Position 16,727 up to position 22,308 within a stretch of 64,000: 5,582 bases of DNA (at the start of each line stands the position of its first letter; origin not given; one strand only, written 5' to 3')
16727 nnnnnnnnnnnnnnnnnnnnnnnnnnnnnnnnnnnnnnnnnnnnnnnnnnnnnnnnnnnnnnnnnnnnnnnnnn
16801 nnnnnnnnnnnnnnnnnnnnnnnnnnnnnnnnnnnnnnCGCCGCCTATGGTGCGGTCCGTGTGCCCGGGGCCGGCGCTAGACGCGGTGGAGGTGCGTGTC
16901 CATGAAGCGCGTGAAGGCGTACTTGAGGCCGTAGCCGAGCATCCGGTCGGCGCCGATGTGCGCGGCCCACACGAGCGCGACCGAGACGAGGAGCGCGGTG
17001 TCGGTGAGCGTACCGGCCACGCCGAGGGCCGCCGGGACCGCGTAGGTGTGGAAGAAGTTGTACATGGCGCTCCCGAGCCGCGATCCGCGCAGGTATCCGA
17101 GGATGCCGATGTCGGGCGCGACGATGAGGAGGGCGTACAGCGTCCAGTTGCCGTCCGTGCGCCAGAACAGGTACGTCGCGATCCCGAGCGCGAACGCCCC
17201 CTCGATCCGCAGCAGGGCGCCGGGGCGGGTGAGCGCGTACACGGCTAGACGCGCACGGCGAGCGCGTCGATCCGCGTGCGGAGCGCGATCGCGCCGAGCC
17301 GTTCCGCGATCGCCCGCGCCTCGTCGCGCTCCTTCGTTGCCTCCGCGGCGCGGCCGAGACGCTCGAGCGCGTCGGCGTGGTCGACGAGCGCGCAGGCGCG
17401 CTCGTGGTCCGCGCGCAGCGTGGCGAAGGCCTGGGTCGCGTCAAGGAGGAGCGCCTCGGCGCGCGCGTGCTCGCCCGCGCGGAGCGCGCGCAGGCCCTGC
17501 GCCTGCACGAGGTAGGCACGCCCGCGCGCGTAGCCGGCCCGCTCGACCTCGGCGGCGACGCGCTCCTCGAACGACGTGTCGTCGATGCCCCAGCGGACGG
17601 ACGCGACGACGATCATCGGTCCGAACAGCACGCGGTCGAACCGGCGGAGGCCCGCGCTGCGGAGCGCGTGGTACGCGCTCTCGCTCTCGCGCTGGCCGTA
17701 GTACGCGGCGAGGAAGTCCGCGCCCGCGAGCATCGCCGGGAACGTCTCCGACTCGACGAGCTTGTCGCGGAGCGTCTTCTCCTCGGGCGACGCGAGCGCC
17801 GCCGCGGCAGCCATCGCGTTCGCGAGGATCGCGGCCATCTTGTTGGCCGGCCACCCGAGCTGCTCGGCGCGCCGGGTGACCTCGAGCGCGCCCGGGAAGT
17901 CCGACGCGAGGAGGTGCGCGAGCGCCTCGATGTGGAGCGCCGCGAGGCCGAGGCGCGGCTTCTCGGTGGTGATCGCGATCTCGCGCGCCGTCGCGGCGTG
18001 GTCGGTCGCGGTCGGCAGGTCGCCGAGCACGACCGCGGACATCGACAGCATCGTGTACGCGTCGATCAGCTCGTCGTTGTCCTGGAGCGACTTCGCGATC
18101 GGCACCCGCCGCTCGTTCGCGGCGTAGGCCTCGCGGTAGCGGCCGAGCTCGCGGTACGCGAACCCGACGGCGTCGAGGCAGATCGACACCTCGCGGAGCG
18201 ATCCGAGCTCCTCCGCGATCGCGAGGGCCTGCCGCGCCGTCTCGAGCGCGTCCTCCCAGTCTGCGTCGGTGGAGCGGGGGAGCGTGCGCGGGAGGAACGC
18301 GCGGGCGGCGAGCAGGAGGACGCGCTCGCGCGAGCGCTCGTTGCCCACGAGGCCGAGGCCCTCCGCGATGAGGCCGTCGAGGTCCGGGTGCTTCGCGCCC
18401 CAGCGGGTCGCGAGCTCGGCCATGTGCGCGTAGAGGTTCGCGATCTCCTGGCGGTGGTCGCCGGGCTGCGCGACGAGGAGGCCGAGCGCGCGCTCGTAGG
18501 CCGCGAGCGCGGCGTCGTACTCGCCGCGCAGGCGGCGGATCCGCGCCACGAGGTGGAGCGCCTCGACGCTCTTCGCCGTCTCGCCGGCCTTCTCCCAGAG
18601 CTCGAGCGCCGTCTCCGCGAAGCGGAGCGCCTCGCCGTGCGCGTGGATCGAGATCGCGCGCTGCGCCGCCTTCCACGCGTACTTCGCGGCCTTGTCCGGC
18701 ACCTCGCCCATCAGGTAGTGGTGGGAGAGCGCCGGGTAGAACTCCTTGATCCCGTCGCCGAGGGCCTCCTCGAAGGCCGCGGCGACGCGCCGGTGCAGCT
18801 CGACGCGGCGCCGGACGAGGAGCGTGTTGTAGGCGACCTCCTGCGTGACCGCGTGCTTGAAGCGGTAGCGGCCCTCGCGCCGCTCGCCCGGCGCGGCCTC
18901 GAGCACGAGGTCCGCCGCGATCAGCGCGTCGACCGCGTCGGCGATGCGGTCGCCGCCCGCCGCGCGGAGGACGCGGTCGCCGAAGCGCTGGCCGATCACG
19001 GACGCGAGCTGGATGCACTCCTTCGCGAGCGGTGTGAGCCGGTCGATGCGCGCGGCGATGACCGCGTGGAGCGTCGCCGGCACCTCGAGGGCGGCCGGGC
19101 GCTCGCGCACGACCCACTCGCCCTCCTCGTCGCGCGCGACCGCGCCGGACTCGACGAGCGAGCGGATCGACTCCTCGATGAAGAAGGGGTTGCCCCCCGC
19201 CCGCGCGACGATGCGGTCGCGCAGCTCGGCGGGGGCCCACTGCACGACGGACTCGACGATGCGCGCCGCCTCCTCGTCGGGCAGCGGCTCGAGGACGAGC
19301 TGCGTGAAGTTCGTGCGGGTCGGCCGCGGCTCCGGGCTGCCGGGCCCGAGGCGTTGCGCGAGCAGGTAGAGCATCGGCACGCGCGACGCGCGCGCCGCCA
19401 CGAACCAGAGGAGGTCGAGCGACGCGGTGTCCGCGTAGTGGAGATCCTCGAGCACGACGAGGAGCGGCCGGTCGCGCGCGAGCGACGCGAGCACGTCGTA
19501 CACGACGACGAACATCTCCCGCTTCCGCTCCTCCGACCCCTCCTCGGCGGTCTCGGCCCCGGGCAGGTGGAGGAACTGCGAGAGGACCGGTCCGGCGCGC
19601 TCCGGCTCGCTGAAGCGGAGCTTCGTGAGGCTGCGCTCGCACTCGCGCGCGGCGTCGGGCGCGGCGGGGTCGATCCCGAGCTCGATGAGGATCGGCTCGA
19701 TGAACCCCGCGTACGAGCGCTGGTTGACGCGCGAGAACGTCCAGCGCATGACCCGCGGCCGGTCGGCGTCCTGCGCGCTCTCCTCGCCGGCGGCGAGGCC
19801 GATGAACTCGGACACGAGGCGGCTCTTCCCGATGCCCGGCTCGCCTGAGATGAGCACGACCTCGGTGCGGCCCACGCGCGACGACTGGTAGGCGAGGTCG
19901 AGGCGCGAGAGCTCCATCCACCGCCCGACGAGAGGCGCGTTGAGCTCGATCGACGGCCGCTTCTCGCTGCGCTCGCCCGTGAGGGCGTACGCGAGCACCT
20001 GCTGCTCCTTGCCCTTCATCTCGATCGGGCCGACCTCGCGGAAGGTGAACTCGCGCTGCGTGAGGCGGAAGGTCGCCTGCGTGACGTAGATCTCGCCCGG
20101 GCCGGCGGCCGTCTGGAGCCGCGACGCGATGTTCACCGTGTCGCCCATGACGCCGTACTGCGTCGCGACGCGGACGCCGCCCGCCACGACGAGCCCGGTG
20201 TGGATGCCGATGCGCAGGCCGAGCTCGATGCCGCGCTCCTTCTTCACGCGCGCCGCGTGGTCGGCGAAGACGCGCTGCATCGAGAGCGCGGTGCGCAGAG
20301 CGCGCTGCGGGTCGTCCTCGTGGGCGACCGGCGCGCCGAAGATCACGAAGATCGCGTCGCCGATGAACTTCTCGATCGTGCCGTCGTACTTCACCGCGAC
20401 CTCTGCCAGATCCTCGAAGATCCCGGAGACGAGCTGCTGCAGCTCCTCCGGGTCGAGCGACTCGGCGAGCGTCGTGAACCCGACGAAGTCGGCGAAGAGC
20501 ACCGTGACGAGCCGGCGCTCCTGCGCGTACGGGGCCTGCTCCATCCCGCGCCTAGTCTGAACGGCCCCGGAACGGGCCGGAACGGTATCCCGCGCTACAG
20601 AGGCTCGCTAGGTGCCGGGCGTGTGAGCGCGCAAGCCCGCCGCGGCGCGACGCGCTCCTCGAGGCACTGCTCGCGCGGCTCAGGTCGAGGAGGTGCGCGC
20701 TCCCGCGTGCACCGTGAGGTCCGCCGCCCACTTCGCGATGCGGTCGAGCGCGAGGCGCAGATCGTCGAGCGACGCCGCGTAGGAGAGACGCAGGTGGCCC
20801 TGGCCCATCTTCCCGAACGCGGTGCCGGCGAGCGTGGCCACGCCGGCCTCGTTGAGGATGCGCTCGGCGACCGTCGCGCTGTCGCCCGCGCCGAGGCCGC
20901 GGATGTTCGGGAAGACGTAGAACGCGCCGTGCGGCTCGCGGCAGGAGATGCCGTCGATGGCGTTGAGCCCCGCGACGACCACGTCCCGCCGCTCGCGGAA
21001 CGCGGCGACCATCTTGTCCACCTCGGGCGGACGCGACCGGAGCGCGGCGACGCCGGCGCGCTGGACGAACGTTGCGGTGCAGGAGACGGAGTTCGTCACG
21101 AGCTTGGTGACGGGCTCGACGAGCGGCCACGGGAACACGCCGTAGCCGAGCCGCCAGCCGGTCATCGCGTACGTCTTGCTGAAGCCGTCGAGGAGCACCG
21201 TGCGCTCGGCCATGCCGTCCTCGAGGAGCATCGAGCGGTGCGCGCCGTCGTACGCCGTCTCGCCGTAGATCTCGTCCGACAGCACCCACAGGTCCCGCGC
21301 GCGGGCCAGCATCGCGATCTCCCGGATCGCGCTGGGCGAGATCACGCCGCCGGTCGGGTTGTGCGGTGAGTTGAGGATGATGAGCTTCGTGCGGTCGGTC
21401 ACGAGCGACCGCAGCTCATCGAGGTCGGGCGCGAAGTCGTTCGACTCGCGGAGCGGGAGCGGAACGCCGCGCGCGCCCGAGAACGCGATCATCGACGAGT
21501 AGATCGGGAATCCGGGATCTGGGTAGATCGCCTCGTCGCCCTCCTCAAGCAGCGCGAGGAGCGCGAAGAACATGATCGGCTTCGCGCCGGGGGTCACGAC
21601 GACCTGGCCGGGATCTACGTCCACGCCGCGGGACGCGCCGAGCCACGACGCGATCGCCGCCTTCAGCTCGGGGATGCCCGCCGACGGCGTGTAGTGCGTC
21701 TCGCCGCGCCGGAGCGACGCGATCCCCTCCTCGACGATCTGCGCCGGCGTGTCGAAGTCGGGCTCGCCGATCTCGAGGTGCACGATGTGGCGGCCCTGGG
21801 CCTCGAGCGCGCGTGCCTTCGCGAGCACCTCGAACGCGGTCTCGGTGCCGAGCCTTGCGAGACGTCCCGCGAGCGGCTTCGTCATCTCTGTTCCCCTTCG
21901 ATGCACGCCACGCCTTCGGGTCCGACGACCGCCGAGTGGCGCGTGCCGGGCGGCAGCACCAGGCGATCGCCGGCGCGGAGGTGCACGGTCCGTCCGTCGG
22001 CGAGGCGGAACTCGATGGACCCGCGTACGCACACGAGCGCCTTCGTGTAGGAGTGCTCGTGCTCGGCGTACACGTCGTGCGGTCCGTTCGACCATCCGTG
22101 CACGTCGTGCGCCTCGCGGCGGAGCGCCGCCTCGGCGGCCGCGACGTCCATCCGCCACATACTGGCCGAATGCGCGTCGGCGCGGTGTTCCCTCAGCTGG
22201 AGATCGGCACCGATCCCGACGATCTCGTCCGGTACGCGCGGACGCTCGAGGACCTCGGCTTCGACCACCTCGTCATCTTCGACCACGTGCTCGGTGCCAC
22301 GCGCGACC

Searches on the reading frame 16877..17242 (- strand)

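Call 14: search_protein_families(library=pfam, proteins=[window:16877-17242:-], max_evalue=0.001)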
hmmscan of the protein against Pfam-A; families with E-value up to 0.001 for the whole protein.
window:16877-17242:- (121 aa): 1 family
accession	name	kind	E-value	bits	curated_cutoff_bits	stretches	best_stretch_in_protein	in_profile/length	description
PF14079.11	DUF4260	-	3.9e-35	120.7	27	1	10-120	3-112/113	Domain of unknown function (DUF4260)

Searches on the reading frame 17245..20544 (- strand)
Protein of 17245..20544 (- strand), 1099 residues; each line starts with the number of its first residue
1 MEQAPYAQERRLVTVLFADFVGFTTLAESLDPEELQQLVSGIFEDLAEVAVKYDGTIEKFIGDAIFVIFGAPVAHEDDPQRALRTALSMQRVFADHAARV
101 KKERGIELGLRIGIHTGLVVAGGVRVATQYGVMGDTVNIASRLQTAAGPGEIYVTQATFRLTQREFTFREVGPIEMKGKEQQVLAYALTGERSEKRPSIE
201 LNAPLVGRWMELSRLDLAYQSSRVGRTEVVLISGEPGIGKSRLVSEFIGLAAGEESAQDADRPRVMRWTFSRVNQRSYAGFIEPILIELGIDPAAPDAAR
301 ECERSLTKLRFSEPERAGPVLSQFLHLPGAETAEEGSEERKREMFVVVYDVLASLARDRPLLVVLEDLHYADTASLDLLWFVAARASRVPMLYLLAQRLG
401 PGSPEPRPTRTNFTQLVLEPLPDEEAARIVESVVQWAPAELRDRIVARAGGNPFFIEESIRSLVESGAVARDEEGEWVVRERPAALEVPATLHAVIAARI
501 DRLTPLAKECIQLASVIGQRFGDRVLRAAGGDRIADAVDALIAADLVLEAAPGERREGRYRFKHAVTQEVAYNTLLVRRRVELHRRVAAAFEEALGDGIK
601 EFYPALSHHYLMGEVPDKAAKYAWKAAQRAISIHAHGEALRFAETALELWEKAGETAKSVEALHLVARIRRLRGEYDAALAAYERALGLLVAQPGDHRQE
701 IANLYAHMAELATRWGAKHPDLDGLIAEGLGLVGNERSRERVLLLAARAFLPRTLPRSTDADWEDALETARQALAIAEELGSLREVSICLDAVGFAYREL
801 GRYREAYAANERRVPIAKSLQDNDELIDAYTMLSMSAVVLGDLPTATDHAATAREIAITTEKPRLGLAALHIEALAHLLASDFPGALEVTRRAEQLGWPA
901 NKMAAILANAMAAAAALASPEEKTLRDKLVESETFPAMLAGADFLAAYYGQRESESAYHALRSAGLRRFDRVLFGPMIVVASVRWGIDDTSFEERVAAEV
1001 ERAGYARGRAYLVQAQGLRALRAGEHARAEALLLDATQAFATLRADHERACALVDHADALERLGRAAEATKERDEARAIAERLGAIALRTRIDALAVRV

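Call 14: search_protein_families(library=pfam, proteins=[window:17245-20544:-], max_evalue=0.001)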
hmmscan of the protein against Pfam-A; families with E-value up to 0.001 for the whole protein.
window:17245-20544:- (1099 aa): 4 families
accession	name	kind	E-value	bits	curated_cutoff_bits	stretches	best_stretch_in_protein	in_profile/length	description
PF00211.25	Guanylate_cyc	-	1.2e-33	116.7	21.9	1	6-189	2-182/183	Adenylate and Guanylate cyclase catalytic domain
PF13191.12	AAA_16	-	3.4e-18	67.1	32.6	1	204-390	1-163/167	AAA ATPase domain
PF13424.12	TPR_12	-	3.9e-13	49.8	30.1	3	636-688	19-73/77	Tetratricopeptide repeat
PF13401.12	AAA_22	-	0.00012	22.8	27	0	229-379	7-104/130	AAA domain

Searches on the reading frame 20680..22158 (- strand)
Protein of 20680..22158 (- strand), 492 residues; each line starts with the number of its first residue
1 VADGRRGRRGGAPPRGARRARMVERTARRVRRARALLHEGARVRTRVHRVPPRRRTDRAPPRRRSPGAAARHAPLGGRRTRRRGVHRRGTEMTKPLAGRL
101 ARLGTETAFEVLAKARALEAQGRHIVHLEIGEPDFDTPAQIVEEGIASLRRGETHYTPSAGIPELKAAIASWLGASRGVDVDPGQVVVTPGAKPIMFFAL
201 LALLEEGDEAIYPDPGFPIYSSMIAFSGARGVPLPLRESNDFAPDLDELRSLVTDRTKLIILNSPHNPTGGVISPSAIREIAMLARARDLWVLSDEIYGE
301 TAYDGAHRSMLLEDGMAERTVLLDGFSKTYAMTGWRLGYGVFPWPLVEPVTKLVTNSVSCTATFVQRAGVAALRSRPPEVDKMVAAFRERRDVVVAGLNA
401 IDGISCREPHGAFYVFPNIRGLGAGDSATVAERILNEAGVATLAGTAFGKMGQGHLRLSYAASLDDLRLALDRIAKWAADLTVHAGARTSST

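Call 68: search_protein_families(library=pfam, proteins=[window:20680-22158:-], max_evalue=0.0001)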
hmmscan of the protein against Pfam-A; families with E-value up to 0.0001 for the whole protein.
window:20680-22158:- (492 aa): 1 family
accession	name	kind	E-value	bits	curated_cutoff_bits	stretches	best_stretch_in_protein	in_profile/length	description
PF00155.27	Aminotran_1_2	-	3.1e-69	234.3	19.7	1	124-474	2-361/361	Aminotransferase class I and II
